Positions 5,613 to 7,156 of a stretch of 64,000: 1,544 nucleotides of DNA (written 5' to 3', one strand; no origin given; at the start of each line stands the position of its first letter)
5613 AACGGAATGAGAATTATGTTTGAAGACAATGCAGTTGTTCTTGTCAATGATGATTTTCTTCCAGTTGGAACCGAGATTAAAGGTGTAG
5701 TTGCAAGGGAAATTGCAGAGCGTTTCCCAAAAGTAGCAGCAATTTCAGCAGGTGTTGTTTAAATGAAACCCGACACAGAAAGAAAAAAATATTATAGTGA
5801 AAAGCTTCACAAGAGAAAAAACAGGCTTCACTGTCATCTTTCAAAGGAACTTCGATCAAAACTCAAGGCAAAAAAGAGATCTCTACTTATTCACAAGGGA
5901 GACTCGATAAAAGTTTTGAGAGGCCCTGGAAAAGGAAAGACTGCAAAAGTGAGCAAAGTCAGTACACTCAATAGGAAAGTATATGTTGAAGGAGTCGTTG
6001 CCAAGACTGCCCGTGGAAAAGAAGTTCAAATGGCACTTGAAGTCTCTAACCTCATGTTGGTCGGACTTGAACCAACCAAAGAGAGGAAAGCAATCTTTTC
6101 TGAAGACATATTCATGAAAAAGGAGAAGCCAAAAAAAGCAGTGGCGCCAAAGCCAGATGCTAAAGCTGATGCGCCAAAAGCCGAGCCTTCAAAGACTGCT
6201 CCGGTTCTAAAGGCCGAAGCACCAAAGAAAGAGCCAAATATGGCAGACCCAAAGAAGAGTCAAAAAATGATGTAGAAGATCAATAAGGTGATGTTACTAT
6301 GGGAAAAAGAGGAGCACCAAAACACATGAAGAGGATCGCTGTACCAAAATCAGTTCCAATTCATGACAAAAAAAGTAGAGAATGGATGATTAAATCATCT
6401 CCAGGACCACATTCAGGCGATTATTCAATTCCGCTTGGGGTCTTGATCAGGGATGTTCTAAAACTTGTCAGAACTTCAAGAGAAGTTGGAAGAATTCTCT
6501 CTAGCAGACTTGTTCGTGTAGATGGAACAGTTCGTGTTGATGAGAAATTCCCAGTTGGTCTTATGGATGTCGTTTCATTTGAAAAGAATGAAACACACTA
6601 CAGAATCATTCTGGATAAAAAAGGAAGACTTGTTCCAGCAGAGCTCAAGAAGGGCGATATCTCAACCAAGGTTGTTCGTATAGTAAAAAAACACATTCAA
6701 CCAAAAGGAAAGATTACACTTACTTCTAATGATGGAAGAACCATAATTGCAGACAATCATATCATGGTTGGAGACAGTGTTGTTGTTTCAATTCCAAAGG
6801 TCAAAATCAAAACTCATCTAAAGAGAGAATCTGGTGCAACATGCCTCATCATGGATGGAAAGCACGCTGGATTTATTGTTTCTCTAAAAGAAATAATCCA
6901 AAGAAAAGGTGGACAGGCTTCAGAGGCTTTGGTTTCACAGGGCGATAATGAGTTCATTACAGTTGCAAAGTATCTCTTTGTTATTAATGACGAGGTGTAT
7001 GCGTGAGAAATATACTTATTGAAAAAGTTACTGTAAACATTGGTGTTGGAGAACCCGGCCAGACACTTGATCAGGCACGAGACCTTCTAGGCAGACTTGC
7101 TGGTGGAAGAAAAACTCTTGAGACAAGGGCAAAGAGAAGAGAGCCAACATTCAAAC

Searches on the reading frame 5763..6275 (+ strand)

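Call 85: search_protein_families(library=pfam, proteins=[window:5763-6275:+], max_evalue=0.001)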
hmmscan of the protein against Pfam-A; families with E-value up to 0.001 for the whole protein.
window:5763-6275:+ (170 aa): 3 families
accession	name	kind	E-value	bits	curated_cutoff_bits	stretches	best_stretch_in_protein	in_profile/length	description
PF16906.11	Ribosomal_L26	-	6.9e-11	42.9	28.8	1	3-112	4-79/82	Ribosomal proteins L26 eukaryotic, L24P archaeal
PF22923.1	KIF2A-like_1st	-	0.00012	22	27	1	43-90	4-51/55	Kinesin-like protein KIF2A-like, N-terminal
PF00467.35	KOW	-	0.00023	21.3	22.3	1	45-76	1-32/32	KOW motif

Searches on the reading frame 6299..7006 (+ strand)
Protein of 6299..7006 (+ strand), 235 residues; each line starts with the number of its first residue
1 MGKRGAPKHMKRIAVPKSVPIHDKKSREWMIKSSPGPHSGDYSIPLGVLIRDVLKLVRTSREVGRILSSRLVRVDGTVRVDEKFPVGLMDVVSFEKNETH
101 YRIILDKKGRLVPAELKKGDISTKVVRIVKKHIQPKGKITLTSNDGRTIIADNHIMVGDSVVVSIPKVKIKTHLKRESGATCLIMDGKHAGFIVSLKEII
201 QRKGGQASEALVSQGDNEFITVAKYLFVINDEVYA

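Call 85: search_protein_families(library=pfam, proteins=[window:6299-7006:+], max_evalue=0.001)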
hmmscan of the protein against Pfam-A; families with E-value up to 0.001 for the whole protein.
window:6299-7006:+ (235 aa): 3 families
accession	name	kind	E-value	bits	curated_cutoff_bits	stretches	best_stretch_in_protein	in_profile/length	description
PF00900.26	Ribosomal_S4e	-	7.5e-19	67.7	25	1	98-170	2-75/75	Ribosomal family S4e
PF08071.17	RS4NT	-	6.3e-08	32.9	27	1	4-39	1-35/37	RS4NT (NUC023) domain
PF01479.30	S4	-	0.00095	19.3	22.8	0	54-92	10-48/48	S4 domain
